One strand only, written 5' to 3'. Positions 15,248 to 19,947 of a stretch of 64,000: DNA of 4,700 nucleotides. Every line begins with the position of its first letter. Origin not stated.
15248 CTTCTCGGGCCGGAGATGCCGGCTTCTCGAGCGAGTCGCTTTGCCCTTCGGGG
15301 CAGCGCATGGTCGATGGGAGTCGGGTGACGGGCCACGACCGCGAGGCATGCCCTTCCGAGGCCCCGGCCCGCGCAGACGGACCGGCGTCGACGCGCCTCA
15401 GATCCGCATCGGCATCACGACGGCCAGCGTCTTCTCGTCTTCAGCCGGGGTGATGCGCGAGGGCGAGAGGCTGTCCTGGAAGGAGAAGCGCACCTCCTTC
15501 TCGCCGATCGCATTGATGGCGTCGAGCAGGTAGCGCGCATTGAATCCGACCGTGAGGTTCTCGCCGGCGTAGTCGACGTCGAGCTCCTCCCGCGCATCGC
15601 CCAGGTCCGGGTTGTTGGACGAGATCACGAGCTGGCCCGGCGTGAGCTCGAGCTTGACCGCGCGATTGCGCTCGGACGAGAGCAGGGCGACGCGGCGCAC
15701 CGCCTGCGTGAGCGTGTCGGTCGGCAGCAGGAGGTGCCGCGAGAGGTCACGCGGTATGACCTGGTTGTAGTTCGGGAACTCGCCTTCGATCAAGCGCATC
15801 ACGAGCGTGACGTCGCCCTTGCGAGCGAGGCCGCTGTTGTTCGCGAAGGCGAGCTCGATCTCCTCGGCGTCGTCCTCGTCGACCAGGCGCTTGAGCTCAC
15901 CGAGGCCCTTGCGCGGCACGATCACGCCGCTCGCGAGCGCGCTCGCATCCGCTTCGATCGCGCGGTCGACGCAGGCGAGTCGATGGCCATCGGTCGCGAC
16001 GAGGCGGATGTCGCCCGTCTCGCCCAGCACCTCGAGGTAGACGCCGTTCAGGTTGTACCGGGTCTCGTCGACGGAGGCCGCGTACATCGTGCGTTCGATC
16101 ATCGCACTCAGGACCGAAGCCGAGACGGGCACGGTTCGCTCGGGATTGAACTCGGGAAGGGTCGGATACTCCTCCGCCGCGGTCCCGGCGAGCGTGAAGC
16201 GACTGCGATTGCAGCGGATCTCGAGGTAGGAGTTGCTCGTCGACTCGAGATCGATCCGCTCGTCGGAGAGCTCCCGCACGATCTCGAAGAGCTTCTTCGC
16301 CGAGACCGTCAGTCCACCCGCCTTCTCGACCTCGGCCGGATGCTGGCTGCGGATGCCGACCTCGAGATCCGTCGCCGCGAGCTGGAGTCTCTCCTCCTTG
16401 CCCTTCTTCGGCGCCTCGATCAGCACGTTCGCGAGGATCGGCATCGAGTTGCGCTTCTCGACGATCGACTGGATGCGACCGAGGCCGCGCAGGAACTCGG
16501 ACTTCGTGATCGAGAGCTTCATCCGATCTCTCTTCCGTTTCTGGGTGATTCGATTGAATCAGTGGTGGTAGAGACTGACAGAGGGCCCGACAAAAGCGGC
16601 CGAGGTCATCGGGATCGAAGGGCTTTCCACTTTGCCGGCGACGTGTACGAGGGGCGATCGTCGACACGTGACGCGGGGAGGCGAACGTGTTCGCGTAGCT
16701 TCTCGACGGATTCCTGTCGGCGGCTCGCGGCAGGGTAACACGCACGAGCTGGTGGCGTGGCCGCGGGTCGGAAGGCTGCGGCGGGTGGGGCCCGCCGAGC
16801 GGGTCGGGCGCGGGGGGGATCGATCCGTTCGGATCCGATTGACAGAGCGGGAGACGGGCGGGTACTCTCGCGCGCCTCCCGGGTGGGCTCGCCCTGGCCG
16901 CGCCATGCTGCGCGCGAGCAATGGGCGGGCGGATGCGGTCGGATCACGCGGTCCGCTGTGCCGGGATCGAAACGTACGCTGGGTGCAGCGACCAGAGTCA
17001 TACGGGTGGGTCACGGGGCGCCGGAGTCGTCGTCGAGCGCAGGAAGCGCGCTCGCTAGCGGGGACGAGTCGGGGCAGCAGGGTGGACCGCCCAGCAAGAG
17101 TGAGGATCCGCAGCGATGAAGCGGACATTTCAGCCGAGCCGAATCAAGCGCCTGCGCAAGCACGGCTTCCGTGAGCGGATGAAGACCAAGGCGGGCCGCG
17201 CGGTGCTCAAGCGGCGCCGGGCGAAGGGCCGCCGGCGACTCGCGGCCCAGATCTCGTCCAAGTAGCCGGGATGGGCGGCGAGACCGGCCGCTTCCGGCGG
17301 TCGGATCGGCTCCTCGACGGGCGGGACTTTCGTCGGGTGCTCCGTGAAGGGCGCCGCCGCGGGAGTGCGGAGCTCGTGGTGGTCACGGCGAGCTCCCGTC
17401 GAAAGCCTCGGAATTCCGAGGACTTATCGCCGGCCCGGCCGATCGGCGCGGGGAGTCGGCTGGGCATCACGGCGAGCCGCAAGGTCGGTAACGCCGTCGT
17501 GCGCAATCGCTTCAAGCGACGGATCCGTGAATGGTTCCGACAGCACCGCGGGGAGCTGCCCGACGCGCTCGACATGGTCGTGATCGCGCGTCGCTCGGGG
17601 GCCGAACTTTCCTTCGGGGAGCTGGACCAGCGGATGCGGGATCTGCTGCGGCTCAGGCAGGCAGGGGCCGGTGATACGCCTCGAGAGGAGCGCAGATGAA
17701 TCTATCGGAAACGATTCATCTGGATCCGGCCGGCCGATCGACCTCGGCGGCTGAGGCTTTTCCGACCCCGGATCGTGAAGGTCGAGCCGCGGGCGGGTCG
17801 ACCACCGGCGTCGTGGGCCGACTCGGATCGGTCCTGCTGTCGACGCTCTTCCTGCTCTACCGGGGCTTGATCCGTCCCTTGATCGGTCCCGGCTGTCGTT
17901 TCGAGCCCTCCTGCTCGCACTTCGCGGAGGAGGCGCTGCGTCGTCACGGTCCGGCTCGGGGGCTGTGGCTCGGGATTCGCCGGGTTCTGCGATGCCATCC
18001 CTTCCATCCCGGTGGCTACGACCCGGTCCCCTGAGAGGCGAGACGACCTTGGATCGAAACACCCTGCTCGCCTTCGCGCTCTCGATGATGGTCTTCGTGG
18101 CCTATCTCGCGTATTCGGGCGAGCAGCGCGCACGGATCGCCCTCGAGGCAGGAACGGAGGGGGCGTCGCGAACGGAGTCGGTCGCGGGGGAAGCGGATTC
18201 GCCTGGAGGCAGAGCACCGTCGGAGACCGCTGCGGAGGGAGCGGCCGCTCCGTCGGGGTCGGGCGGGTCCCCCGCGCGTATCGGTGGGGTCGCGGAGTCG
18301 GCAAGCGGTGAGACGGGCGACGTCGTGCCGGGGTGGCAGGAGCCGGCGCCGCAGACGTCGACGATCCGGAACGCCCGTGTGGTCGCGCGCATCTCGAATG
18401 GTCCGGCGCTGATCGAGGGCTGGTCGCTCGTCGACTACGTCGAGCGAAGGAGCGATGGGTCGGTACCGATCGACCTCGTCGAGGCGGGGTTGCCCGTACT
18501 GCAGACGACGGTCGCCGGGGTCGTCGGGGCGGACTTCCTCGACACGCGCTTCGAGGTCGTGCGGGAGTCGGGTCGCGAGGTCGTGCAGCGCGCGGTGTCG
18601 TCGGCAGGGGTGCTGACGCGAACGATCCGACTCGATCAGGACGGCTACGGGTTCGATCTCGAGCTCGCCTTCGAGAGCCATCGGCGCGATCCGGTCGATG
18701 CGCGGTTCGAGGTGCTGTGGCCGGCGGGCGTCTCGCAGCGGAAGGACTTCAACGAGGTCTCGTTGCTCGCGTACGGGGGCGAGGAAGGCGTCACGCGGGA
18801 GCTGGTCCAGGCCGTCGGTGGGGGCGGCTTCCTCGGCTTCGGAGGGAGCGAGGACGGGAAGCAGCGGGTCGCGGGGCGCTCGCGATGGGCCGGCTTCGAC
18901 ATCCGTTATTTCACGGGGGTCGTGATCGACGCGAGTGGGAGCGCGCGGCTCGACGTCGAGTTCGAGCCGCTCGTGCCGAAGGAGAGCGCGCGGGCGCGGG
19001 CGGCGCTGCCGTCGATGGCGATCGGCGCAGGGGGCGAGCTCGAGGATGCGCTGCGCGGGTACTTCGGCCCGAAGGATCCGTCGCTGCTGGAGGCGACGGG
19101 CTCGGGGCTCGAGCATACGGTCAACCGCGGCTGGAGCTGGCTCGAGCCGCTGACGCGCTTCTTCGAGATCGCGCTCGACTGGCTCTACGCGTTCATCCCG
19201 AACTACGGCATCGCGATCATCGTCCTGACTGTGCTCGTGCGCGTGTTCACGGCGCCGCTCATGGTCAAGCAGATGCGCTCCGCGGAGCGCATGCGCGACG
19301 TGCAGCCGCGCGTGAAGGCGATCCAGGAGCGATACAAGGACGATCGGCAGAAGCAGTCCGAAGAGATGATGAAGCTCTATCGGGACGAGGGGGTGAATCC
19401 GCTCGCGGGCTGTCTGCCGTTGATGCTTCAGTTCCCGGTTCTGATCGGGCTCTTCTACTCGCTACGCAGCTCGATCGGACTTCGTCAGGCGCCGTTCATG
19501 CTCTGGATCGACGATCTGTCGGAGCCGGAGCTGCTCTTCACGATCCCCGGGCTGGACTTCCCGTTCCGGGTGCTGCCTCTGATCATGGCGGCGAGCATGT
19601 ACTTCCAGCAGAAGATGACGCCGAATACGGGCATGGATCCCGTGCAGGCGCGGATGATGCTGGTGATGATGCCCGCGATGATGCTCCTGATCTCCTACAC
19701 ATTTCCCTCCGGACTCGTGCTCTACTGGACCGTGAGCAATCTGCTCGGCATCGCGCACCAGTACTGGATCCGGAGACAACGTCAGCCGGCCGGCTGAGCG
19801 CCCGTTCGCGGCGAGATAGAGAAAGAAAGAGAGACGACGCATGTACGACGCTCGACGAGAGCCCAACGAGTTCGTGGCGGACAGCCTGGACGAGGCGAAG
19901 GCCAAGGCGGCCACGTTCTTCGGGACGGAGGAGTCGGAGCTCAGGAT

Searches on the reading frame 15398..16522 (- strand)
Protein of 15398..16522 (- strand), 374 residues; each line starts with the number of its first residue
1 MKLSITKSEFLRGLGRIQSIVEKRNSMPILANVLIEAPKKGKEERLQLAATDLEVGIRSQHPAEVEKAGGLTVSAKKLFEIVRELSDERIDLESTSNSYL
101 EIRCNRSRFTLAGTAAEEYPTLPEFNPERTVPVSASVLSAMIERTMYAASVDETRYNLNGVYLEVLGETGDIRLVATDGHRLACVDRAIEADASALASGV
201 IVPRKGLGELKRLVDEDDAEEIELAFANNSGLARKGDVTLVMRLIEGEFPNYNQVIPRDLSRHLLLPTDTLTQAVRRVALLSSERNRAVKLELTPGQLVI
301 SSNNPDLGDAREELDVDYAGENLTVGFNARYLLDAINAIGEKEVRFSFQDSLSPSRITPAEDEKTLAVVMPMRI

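Call 63: search_protein_families(library=pfam, proteins=[window:15398-16522:-], max_evalue=0.0001)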
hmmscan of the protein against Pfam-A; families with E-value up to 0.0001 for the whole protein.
window:15398-16522:- (374 aa): 3 families
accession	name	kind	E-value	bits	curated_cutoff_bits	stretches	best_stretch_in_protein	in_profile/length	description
PF02768.20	DNA_pol3_beta_3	-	9e-37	126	27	1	254-373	2-121/121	DNA polymerase III beta subunit, C-terminal domain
PF00712.24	DNA_pol3_beta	-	2.8e-32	111.8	24.4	1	1-123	1-120/120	DNA polymerase III beta subunit, N-terminal domain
PF02767.21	DNA_pol3_beta_2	-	5.2e-28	98.1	27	1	134-251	3-116/116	DNA polymerase III beta subunit, central domain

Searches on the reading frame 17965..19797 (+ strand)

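Call 63: search_protein_families(library=pfam, proteins=[window:17965-19797:+], max_evalue=0.0001)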
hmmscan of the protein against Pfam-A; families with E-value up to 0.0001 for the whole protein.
window:17965-19797:+ (610 aa): 2 families
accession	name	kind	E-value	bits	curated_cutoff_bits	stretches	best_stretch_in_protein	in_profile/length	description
PF02096.25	60KD_IMP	-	2.8e-63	213.2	35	1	414-604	1-163/163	60Kd inner membrane protein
PF14849.12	YidC_periplas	-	1e-13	52.3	24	1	133-392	3-274/283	YidC periplasmic domain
